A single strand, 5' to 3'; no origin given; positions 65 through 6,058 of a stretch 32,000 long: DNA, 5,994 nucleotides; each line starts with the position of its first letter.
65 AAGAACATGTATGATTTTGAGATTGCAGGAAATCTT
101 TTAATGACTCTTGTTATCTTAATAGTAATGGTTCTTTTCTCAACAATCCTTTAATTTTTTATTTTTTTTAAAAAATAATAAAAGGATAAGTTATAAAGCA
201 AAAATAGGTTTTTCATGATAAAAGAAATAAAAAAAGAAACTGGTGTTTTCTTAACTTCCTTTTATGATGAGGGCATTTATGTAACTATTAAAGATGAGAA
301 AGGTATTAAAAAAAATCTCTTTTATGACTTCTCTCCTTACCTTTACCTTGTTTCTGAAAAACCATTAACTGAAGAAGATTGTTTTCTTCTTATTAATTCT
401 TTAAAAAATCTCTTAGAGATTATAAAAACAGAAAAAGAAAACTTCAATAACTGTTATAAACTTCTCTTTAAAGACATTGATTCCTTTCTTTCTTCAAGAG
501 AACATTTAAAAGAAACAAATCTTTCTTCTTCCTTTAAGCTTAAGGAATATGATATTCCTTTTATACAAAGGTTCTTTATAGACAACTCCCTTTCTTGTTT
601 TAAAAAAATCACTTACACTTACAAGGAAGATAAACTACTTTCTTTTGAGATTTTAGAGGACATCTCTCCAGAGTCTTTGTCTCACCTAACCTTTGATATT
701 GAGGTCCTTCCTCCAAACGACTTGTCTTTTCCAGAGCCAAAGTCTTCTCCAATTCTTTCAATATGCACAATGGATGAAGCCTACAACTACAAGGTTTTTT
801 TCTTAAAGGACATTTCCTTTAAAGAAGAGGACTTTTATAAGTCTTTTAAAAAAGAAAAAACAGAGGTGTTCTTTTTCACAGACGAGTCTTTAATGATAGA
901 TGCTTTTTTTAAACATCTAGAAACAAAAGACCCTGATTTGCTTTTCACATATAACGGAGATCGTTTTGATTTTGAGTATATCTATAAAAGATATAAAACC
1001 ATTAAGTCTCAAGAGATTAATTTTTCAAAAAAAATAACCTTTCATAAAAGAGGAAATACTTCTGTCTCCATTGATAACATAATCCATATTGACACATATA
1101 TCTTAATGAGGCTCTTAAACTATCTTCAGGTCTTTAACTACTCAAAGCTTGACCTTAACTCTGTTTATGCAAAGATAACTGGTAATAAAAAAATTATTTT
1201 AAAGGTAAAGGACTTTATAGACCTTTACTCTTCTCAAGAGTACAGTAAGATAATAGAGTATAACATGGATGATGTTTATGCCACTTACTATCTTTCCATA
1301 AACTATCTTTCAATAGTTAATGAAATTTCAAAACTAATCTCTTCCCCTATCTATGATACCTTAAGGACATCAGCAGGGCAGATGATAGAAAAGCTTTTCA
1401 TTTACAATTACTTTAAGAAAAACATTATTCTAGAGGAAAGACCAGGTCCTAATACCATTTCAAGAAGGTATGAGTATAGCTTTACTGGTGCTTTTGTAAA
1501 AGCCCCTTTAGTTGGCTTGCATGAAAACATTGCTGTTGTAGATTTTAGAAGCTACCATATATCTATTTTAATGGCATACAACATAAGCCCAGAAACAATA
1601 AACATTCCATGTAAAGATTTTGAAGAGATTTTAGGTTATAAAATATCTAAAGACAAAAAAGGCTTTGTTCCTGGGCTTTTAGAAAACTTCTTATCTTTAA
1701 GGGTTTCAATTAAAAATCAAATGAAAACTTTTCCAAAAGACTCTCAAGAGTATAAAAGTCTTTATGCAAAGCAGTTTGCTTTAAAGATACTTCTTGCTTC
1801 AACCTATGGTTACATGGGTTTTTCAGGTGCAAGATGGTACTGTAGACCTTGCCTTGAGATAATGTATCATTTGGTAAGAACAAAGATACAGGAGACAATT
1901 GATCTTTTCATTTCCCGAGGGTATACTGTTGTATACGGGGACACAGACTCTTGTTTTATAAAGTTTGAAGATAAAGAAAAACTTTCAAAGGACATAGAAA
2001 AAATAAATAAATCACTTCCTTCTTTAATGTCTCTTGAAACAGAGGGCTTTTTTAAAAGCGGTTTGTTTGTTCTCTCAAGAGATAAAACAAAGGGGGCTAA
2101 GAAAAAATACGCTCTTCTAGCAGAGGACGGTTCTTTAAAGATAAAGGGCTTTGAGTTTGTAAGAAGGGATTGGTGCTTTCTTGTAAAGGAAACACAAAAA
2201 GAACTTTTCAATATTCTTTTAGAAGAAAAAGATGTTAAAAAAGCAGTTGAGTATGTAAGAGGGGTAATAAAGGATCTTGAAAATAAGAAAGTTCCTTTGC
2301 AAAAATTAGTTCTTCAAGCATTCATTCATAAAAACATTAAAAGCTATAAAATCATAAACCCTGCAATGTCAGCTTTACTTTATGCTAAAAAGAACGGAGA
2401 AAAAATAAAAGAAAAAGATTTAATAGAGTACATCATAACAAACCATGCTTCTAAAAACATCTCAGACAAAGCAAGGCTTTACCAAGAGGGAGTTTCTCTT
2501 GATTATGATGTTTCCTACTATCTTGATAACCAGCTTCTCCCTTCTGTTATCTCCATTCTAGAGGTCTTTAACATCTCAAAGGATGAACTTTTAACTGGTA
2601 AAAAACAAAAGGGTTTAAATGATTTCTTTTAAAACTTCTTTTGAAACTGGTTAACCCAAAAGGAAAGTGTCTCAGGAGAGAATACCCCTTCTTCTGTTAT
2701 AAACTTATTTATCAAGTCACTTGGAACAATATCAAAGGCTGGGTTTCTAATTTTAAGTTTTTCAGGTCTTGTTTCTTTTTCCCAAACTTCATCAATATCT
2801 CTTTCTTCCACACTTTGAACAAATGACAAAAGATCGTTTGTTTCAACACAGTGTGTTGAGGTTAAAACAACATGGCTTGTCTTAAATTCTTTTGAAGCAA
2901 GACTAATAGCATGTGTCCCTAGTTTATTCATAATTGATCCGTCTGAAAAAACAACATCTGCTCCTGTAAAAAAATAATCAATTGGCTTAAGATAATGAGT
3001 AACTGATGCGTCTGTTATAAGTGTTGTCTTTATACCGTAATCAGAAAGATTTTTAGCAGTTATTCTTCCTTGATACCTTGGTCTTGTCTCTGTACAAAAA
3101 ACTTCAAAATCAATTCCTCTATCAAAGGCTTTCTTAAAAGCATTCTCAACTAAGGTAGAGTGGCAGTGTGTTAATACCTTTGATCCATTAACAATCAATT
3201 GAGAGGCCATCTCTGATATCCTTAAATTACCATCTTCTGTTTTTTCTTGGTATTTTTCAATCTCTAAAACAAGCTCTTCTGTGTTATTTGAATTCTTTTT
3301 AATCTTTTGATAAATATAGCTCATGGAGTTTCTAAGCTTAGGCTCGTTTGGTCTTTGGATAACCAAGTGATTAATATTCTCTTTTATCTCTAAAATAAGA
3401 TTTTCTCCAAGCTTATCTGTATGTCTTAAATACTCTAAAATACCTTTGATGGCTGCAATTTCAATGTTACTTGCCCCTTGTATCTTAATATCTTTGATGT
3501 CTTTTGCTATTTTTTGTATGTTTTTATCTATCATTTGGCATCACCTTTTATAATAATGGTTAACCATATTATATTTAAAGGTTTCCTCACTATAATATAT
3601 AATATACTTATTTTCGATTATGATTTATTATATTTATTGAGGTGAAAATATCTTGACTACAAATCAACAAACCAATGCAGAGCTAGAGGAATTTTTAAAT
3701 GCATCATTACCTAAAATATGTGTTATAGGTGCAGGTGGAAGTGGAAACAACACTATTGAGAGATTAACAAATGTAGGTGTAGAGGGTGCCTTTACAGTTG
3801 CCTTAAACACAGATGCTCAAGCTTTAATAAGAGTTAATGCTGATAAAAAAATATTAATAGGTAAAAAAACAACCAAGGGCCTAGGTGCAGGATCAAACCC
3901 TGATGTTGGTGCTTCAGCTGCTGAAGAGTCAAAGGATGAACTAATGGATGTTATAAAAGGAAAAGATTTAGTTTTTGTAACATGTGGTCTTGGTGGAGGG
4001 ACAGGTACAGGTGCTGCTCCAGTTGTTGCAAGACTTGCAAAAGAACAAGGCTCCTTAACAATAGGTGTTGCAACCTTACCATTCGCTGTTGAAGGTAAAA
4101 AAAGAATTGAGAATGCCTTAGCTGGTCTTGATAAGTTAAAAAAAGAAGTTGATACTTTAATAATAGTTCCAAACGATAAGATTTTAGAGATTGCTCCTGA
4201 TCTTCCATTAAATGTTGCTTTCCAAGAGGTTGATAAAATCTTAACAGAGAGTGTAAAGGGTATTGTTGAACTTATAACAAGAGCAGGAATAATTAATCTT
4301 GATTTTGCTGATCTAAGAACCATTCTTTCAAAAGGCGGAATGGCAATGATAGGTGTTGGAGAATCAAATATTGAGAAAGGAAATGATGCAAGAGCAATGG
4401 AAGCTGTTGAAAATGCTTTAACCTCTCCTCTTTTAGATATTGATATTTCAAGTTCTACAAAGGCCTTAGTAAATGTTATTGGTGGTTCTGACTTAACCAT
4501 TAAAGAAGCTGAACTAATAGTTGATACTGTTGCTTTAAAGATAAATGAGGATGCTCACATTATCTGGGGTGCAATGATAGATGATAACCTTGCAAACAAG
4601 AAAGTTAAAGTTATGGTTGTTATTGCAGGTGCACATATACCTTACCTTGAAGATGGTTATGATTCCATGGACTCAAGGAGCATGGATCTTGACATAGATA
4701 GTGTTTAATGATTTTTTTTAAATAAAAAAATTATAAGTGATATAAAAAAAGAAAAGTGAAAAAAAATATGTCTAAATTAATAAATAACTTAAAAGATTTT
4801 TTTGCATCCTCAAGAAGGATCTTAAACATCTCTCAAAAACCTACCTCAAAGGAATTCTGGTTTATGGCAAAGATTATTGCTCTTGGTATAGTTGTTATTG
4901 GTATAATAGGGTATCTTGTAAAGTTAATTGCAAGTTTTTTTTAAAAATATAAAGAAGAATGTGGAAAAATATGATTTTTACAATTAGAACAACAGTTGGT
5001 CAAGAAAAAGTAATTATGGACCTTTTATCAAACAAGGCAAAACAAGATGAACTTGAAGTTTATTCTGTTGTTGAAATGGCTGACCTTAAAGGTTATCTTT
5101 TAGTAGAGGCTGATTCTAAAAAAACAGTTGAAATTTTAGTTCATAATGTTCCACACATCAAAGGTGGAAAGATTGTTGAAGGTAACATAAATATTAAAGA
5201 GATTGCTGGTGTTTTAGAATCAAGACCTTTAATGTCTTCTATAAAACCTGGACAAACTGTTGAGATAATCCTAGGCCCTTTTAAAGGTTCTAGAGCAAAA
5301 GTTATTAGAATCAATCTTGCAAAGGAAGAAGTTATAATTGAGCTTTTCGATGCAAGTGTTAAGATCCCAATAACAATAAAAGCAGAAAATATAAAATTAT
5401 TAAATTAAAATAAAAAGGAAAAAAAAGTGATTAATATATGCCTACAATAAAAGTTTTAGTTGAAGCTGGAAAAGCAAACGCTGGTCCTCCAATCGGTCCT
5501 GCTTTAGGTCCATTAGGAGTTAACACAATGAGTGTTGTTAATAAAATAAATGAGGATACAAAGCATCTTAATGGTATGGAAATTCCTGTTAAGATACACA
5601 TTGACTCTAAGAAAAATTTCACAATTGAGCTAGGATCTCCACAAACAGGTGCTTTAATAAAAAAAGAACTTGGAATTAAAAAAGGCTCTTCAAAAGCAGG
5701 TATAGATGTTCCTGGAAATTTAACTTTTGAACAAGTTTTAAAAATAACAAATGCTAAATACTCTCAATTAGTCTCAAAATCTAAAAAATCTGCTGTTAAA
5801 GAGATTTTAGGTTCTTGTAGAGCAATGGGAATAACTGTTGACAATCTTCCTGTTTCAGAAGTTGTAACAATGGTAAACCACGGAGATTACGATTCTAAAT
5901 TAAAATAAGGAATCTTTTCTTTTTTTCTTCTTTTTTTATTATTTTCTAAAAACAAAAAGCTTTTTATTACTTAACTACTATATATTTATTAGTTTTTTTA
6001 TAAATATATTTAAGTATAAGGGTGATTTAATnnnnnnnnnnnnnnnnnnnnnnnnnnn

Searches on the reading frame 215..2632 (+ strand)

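Call 7: search_protein_families(library=pfam, proteins=[window:215-2632:+], max_evalue=0.1)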
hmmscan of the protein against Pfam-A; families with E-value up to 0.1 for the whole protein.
window:215-2632:+ (805 aa): 4 families
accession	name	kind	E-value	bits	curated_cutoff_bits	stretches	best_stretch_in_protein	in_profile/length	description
PF00136.26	DNA_pol_B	-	2.4e-51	175.4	23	1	381-783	5-451/453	DNA polymerase family B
PF03104.25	DNA_pol_B_exo1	-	5.4e-27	95.2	23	1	111-309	5-237/242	DNA polymerase family B, exonuclease domain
PF10108.15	DNA_pol_B_exo2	-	3e-06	27.5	24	1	223-372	36-181/213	Predicted 3'-5' exonuclease related to the exonuclease domain of PolB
PF13482.12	RNase_H_2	-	1.3e-05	25.6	22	1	222-360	42-160/165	RNase_H superfamily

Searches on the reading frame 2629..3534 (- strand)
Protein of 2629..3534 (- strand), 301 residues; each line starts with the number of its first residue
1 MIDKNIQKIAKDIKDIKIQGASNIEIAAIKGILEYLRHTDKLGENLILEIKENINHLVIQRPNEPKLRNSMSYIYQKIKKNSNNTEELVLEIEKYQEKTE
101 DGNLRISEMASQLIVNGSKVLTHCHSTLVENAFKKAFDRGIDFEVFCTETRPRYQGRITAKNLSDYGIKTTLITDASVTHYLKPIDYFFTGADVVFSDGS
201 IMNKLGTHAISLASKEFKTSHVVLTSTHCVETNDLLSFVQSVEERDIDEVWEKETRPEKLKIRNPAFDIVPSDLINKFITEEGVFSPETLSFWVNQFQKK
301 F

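Call 7: search_protein_families(library=pfam, proteins=[window:2629-3534:-], max_evalue=0.1)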
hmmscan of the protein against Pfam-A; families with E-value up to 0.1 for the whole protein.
window:2629-3534:- (301 aa): 3 families
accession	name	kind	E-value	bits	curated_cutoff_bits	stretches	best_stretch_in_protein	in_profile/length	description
PF01008.23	IF-2B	-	3.6e-61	207.3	22.4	1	17-287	1-280/280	Initiation factor 2 subunit family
PF08732.16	HIM1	-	0.0062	16.6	28.7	1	27-84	101-157/169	HIM1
PF15665.10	FAM184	-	0.028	14.5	32.7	1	45-116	29-100/211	Family with sequence similarity 184, A and B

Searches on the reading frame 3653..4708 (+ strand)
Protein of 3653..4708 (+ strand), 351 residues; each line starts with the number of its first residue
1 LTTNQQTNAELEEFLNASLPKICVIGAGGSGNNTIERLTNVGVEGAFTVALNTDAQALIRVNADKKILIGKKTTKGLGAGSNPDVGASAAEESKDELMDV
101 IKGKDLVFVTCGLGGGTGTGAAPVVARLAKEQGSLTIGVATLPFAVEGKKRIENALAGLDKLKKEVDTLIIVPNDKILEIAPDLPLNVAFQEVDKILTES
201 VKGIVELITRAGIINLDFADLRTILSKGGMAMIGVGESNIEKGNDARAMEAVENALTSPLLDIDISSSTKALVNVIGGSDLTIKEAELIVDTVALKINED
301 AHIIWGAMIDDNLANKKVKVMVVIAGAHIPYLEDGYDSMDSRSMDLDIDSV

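Call 7: search_protein_families(library=pfam, proteins=[window:3653-4708:+], max_evalue=0.1)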
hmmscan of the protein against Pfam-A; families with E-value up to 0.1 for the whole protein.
window:3653-4708:+ (351 aa): 4 families
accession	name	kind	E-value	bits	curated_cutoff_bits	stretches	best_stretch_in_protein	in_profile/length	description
PF00091.31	Tubulin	-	1.9e-47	162.5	33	1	21-181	1-189/190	Tubulin/FtsZ family, GTPase domain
PF12327.13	FtsZ_C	-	7.7e-27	93.9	27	1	229-326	1-93/95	FtsZ family, C-terminal domain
PF08599.15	Nbs1_C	-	0.035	14.6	25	0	269-285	14-30/64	DNA damage repair protein Nbs1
PF13809.12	Tubulin_2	-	0.092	12.4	27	0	106-145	163-208/356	Tubulin like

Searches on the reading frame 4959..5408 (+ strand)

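Call 7: search_protein_families(library=pfam, proteins=[window:4959-5408:+], max_evalue=0.1)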
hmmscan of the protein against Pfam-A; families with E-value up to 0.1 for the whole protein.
window:4959-5408:+ (149 aa): 4 families
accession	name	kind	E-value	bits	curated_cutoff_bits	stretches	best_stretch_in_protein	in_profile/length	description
PF03439.18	Spt5-NGN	-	1.7e-17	63.6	22.4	1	5-86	1-84/84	Early transcription elongation factor of RNA pol II, NGN section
PF00467.35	KOW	-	7.4e-08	32.4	22.3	1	97-128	1-32/32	KOW motif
PF23290.1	KOW5_SPT5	-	0.019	14.9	27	1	98-117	3-22/46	Transcription elongation factor SPT5, fifth KOW domain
PF23291.1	KOW4_SPT5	-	0.098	13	27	0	92-118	6-32/55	Transcription elongation factor SPT5, fourth KOW domain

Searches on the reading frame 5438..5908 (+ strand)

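Call 7: search_protein_families(library=pfam, proteins=[window:5438-5908:+], max_evalue=0.1)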
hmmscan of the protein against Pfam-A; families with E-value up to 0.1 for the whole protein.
window:5438-5908:+ (156 aa): 3 families
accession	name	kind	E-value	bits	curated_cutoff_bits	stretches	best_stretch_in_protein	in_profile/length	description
PF03946.19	Ribosomal_L11_N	-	2.4e-24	85.3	32.9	1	4-61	1-58/58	Ribosomal protein L11, N-terminal domain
PF00298.24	Ribosomal_L11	-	4.2e-19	69.2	21.4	1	67-134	2-69/69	Ribosomal protein L11, RNA binding domain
PF20710.2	DUF6824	-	0.053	14.4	27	1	90-130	12-52/84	Domain of unknown function (DUF6824)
